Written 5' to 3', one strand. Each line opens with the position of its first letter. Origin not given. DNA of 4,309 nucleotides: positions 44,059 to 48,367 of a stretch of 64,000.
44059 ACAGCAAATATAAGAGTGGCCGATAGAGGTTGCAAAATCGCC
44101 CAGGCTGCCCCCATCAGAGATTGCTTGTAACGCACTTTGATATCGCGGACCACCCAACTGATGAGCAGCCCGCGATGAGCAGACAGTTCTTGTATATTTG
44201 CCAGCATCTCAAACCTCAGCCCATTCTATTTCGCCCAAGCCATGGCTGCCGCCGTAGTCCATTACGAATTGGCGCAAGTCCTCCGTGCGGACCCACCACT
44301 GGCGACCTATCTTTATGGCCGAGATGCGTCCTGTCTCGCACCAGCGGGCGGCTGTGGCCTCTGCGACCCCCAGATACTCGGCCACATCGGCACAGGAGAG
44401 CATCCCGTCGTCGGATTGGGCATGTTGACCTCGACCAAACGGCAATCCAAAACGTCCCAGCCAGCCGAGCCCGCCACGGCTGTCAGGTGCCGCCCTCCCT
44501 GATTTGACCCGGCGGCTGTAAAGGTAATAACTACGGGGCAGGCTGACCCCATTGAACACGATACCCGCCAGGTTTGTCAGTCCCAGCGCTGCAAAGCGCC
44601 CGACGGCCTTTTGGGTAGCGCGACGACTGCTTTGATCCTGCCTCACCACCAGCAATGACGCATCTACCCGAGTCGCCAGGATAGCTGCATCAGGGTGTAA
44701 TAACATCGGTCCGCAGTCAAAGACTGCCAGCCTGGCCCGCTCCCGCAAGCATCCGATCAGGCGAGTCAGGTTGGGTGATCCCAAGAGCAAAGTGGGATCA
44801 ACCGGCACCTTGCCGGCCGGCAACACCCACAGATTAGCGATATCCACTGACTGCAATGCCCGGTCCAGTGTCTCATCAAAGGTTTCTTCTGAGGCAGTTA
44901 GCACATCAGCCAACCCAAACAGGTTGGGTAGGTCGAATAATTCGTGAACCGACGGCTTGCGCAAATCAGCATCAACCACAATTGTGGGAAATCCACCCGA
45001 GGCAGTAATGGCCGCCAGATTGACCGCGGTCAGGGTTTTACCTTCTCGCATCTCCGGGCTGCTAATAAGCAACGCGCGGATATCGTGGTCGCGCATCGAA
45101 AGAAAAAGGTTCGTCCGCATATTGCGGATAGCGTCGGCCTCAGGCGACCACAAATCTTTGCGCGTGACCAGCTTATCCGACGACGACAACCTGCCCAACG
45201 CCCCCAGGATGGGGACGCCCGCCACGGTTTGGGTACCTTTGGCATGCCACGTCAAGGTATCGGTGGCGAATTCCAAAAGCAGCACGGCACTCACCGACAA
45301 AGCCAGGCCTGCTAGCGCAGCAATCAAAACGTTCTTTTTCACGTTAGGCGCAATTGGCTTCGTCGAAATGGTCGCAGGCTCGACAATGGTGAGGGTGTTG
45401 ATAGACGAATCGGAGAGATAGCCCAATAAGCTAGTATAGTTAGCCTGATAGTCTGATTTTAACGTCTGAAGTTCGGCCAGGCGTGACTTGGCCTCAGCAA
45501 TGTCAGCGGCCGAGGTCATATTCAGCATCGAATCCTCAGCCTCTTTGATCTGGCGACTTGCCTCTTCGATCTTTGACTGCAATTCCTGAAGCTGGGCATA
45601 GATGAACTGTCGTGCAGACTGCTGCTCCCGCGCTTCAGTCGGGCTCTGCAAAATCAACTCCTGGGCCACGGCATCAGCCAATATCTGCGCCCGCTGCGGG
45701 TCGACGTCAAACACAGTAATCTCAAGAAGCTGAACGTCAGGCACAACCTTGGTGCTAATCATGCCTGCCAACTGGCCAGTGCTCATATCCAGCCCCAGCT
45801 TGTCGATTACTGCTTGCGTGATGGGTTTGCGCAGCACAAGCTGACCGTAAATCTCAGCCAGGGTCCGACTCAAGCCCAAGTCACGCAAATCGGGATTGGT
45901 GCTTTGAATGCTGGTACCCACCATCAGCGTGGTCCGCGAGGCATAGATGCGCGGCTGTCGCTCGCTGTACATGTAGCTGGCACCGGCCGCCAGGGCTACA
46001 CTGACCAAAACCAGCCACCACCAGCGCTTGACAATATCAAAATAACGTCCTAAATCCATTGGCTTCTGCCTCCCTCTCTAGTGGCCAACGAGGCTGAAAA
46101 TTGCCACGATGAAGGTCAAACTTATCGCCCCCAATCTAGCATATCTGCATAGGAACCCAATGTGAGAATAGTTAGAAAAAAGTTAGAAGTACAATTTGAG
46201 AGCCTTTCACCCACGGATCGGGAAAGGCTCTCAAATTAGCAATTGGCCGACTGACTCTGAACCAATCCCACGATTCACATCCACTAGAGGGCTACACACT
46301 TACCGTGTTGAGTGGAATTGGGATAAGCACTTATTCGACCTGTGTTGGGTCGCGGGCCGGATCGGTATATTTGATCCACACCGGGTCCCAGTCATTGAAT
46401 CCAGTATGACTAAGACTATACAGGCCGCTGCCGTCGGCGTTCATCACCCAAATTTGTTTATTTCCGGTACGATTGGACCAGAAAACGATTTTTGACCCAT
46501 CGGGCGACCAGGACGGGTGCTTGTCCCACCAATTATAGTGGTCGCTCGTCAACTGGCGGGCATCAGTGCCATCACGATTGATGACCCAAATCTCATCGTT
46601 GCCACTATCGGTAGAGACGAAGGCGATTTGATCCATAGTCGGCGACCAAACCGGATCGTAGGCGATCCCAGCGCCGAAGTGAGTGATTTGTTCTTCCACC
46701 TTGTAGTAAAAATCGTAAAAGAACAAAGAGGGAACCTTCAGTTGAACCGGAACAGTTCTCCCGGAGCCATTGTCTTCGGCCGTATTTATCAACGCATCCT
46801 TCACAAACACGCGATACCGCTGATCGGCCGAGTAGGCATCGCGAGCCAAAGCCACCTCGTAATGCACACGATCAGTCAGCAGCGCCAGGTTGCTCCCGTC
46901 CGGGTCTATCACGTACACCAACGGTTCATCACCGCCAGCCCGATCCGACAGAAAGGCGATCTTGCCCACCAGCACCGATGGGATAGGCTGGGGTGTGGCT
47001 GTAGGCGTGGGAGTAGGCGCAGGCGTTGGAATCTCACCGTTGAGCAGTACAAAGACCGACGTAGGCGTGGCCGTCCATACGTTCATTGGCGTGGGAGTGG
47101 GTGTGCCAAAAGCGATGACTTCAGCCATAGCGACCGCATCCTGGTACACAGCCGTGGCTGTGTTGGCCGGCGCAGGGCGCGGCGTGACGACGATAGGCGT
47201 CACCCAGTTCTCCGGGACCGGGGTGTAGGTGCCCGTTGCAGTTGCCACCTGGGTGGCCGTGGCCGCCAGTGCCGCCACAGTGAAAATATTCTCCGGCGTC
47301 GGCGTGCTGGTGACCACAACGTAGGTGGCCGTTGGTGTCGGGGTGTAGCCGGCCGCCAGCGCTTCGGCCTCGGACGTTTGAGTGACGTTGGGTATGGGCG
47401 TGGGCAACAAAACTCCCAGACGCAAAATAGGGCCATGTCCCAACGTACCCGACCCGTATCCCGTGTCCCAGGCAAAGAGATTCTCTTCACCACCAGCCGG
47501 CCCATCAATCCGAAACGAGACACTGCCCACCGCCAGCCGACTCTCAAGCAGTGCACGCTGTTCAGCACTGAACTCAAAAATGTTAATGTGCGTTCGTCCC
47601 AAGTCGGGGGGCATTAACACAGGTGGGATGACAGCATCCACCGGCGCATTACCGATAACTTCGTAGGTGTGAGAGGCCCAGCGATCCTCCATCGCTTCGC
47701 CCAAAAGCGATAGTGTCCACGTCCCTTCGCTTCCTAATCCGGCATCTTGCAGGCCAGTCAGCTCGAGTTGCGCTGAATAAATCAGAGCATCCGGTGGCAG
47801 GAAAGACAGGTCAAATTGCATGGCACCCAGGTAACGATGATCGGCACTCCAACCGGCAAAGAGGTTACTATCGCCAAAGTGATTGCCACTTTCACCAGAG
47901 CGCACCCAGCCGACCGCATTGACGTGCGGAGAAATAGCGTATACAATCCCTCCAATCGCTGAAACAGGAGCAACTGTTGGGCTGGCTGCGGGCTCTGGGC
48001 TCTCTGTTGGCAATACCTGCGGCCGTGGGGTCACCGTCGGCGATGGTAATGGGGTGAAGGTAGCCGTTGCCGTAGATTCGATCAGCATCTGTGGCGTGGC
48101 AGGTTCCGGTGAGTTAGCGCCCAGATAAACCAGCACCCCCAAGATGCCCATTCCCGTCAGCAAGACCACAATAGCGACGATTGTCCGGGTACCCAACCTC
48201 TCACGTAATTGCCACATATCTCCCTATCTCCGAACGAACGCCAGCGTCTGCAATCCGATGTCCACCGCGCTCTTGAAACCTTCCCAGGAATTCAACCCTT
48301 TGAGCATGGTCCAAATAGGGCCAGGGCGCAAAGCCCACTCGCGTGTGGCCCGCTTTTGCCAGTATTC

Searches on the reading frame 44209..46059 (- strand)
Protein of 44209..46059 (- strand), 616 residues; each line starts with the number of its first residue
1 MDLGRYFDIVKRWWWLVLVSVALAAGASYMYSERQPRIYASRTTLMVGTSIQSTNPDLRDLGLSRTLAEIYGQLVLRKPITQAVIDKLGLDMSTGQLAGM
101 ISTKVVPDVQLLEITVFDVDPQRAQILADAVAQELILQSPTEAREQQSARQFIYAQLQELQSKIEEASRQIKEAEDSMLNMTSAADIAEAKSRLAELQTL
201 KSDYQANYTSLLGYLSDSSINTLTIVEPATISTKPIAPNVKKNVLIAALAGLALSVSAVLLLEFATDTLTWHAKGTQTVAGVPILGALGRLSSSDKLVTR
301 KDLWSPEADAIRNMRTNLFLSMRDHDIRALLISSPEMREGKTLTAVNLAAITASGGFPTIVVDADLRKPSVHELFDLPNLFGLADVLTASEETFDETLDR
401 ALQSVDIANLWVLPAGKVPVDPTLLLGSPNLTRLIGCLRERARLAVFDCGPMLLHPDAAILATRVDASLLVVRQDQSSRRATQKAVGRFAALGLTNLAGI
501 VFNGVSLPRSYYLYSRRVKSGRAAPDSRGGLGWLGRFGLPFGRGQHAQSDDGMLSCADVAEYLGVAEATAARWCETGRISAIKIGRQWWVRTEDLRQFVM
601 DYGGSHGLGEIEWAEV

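Call 11: search_protein_families(library=pfam, proteins=[window:44209-46059:-], max_evalue=0.001)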
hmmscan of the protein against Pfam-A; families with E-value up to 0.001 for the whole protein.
window:44209-46059:- (616 aa): 4 families
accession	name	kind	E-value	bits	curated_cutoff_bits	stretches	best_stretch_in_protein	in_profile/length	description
PF12728.13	HTH_17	-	2e-10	41.2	27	1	554-599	2-47/51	Helix-turn-helix domain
PF01656.29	CbiA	-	1.1e-06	29.1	25.4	0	340-371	11-42/125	CobQ/CobB/MinD/ParA nucleotide binding domain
PF02706.20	Wzz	-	1.5e-05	25.6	25.5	1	1-88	3-91/91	Chain length determinant protein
PF13807.11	GNVR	-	0.00041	20.6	27.7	0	217-262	35-80/82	G-rich domain on putative tyrosine kinase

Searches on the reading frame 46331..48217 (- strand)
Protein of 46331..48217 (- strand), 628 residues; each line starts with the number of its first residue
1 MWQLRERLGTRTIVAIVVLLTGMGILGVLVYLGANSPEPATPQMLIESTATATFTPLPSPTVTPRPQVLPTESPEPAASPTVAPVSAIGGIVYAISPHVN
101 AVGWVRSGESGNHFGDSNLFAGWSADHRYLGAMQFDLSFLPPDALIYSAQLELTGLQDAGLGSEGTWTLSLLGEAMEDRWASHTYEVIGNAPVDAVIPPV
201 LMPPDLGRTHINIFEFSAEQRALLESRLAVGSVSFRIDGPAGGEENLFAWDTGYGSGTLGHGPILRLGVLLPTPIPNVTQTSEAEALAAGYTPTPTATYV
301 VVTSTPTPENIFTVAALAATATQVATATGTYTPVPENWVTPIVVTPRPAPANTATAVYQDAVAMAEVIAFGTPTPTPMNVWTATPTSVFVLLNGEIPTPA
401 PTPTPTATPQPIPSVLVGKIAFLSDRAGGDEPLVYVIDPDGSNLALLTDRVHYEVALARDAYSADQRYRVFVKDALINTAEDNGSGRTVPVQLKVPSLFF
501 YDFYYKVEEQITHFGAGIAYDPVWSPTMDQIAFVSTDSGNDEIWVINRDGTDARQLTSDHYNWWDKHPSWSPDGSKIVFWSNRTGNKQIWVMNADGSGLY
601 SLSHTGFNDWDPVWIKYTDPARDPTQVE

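Call 11: search_protein_families(library=pfam, proteins=[window:46331-48217:-], max_evalue=0.001)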
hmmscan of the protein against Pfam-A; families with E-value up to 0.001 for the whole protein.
window:46331-48217:- (628 aa): 1 family
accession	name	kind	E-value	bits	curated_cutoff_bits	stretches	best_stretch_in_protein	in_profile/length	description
PF07676.18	PD40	-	3.4e-13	49.6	20.9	1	567-591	13-38/38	WD40-like Beta Propeller Repeat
